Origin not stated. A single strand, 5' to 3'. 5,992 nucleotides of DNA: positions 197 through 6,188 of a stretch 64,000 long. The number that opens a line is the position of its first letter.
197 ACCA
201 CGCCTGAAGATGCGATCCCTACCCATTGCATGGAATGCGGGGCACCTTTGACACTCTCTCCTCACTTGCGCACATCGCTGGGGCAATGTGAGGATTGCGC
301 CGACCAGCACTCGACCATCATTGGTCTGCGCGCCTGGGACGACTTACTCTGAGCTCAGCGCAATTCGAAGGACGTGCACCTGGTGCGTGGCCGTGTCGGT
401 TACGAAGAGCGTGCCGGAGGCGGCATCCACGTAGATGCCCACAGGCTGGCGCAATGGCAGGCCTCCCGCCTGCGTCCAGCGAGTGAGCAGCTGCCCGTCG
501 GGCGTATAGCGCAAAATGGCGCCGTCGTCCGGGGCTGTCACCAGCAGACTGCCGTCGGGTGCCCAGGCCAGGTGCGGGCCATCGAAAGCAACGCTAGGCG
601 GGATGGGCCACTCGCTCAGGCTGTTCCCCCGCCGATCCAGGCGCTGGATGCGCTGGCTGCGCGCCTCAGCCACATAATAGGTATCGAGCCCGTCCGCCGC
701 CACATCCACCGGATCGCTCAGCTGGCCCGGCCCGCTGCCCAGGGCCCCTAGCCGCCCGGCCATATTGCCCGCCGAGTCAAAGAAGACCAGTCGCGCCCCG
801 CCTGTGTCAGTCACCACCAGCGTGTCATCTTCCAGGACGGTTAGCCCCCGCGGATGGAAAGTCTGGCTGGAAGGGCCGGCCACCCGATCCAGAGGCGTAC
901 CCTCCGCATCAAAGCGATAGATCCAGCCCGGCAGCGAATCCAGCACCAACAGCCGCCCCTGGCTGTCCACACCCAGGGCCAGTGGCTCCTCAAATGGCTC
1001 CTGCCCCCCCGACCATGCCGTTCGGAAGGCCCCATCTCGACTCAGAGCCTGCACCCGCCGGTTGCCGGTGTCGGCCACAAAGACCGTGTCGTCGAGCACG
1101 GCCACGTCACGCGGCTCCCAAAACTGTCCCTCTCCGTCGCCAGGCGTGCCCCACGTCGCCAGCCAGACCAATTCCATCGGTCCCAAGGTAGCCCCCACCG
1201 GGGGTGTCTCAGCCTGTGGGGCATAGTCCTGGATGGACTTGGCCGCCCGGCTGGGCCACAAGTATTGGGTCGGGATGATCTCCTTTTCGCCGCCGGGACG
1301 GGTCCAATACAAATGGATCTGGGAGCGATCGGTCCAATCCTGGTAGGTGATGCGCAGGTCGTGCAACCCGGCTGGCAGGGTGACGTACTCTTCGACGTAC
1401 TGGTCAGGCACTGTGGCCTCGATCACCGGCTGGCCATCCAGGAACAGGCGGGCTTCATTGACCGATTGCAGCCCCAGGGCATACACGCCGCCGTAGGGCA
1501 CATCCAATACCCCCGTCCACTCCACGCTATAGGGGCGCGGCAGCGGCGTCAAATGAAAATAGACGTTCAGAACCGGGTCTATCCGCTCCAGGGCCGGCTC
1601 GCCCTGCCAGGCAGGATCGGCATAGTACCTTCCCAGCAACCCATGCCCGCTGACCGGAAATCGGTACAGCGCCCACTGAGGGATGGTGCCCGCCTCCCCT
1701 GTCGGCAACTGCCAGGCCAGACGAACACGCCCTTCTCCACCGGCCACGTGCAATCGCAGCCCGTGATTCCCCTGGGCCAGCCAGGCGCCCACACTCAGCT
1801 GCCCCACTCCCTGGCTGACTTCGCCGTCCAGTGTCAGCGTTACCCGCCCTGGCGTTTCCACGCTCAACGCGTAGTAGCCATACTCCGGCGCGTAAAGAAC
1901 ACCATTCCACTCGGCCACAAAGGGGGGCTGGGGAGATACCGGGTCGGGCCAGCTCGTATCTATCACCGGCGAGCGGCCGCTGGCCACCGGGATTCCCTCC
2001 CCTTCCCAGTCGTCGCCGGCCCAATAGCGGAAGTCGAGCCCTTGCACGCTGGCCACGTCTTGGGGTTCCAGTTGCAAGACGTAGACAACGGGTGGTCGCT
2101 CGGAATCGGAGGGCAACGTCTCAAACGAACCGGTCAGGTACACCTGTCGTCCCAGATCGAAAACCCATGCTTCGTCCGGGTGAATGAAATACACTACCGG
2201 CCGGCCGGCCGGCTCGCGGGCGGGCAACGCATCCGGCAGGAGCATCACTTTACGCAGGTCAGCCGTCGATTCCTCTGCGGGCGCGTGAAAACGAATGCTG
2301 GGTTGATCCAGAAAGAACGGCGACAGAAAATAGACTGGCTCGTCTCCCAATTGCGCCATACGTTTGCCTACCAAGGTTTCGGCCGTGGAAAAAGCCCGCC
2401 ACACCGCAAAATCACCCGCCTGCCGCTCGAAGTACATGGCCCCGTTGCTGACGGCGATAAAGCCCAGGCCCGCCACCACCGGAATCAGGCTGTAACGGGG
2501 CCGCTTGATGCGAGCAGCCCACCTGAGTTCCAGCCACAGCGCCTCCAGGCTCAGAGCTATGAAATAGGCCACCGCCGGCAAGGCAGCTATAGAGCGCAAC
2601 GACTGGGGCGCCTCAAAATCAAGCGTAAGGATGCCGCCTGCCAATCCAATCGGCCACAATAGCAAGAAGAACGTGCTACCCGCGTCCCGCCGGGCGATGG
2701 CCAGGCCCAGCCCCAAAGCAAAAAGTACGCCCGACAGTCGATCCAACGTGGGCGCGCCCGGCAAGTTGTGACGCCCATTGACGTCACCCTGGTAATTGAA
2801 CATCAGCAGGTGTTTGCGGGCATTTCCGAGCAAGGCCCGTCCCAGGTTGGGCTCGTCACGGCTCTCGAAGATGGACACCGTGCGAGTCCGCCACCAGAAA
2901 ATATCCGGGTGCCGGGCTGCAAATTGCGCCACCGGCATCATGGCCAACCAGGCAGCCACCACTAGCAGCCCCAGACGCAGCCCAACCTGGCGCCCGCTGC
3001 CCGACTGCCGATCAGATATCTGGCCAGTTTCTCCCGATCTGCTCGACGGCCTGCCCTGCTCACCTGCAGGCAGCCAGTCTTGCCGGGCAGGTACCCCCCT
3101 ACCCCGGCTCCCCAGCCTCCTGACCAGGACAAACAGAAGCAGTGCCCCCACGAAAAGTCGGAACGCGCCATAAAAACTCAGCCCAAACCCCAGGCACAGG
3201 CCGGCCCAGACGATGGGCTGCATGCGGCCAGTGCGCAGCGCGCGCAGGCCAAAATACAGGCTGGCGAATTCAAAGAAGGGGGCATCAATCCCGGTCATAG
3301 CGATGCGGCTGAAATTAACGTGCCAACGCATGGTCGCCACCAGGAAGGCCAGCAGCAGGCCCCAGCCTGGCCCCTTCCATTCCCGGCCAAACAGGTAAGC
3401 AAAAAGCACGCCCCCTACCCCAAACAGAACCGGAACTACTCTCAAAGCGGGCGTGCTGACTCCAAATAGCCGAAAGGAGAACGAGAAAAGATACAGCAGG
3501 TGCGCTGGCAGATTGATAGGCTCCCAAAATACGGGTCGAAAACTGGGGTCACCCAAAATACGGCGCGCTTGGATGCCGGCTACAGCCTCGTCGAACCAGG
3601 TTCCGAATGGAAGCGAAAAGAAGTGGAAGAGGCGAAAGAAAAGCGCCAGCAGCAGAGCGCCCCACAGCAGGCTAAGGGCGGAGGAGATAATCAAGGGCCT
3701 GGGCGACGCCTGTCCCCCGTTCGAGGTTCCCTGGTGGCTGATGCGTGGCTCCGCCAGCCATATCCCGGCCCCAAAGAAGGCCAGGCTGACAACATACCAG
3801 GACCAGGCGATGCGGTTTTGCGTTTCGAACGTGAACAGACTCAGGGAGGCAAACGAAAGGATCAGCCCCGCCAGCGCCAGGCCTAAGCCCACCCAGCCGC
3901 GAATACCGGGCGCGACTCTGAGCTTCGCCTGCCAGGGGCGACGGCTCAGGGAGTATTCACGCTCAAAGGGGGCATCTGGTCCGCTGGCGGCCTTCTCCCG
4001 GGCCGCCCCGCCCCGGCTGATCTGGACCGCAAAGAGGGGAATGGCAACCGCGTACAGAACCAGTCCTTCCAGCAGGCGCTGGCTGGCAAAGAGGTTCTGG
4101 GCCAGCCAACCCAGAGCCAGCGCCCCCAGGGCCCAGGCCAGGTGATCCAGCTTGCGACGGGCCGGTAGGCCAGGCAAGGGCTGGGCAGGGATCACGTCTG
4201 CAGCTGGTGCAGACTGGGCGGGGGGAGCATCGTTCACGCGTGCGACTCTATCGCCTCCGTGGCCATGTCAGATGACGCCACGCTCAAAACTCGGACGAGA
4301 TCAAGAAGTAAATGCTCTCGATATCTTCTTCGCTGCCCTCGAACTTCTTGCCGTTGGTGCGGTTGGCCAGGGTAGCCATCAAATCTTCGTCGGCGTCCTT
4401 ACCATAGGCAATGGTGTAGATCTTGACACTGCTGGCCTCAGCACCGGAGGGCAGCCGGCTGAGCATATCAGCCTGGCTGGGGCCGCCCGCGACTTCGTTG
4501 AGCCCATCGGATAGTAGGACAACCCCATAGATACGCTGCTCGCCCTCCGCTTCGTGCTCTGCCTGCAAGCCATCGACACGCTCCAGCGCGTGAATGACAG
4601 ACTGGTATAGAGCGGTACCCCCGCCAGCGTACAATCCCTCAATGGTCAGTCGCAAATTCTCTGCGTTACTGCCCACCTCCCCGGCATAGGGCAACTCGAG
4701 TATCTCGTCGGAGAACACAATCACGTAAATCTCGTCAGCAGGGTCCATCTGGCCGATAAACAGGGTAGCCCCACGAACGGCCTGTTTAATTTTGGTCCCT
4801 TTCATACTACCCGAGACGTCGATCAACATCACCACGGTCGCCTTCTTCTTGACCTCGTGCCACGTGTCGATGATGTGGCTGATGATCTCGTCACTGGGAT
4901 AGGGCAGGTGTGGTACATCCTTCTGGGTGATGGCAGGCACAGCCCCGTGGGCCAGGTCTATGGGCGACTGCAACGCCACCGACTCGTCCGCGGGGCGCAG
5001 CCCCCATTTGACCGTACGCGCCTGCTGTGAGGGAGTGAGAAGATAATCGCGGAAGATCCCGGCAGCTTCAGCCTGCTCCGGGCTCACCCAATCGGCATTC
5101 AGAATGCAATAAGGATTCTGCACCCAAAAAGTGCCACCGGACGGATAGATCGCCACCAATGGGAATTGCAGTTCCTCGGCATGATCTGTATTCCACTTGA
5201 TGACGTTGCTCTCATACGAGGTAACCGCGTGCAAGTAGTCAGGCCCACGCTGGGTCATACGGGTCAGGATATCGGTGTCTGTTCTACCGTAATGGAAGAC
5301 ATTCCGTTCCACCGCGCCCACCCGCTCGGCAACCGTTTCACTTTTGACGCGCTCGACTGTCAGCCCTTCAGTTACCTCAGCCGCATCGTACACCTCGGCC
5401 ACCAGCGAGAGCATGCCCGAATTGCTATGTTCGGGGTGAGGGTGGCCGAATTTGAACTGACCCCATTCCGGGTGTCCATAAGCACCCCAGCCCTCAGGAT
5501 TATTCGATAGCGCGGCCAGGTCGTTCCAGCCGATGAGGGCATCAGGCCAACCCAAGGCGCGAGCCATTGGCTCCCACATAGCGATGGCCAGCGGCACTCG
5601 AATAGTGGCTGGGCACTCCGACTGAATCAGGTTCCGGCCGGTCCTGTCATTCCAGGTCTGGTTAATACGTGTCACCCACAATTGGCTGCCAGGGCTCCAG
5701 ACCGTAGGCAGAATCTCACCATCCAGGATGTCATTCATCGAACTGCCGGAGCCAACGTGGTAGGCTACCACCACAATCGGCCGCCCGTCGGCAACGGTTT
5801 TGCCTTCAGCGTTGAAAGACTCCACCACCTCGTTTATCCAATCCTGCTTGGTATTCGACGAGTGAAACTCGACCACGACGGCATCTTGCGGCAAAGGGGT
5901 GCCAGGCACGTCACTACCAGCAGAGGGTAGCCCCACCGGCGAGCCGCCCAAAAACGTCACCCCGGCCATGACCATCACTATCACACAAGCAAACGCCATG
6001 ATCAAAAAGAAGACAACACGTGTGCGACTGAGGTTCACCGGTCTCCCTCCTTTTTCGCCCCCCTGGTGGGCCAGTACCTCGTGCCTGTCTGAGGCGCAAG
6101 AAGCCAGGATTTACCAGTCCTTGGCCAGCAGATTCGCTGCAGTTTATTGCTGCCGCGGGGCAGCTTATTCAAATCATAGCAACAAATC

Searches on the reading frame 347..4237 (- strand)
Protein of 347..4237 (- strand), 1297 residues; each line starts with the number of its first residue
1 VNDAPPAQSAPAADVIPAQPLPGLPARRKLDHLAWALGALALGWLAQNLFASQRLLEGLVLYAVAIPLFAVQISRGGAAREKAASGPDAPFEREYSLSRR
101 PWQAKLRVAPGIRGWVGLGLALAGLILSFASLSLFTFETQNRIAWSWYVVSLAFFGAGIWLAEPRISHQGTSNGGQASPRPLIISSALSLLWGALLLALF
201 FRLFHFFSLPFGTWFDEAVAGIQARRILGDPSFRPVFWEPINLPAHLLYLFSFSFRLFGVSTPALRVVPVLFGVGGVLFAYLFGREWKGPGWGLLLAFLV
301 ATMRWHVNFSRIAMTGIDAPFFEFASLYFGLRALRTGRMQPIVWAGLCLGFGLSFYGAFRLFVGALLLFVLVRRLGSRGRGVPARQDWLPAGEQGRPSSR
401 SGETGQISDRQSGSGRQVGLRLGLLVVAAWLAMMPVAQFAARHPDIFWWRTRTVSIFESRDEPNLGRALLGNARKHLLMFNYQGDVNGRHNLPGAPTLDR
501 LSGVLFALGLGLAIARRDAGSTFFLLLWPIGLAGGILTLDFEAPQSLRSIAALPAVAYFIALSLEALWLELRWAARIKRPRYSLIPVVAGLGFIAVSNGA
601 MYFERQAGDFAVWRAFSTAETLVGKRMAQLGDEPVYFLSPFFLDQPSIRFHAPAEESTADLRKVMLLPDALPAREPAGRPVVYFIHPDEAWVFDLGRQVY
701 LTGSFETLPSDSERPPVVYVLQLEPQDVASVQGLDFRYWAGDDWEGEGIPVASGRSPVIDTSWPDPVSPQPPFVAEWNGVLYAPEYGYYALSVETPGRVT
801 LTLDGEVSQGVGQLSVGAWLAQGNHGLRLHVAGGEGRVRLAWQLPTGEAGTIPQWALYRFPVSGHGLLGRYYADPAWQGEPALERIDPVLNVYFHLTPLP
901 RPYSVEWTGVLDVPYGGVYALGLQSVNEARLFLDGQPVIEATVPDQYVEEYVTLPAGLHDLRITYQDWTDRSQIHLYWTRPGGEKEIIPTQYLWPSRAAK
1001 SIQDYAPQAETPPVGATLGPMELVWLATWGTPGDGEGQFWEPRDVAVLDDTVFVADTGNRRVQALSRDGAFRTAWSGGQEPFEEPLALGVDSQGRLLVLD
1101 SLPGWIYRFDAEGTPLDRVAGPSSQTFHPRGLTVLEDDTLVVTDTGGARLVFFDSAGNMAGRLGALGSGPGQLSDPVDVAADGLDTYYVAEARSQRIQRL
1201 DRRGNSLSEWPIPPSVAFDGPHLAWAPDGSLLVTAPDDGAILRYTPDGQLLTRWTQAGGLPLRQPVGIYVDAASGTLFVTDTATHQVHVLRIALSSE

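Call 70: search_protein_families(library=pfam, proteins=[window:347-4237:-], max_evalue=0.000001)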
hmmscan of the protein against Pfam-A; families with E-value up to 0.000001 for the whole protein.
window:347-4237:- (1297 aa): 3 families
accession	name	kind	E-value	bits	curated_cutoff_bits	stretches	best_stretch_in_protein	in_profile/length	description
PF01436.27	NHL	-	6.5e-21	73.7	20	0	1262-1289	1-27/28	NHL repeat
PF07691.17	PA14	-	2.1e-19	70.2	24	1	865-989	3-144/147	PA14 domain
PF13231.12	PMT_2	-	5.3e-09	36.9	26.1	1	247-373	6-132/160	Dolichyl-phosphate-mannose-protein mannosyltransferase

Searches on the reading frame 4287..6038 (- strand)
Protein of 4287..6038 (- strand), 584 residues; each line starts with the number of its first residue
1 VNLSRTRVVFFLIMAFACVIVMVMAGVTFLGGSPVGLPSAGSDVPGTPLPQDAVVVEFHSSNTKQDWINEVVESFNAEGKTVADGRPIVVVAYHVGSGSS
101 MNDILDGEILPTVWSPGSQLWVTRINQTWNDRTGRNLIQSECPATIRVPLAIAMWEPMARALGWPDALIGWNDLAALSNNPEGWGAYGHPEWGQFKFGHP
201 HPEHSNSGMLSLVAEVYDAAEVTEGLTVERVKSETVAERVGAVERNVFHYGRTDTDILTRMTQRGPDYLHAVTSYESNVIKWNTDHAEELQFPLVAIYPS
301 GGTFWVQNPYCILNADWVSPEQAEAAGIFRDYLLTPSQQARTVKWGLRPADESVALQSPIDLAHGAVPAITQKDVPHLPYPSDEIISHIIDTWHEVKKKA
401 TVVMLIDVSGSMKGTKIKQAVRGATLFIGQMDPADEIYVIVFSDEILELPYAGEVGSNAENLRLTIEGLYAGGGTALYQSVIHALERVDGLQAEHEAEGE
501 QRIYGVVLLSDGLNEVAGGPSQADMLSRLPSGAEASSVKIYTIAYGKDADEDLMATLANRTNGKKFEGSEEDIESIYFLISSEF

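Call 70: search_protein_families(library=pfam, proteins=[window:4287-6038:-], max_evalue=0.000001)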
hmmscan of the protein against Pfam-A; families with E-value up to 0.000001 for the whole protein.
window:4287-6038:- (584 aa): 3 families
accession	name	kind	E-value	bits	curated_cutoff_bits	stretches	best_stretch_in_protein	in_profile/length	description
PF13531.11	SBP_bac_11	-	6.6e-10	39.6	25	1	61-348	6-227/227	Bacterial extracellular solute-binding protein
PF00092.34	VWA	-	1.5e-09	38.8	23.8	1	402-565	2-159/174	von Willebrand factor type A domain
PF13519.12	VWA_2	-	1.1e-07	32.8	27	1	402-512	1-106/107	von Willebrand factor type A domain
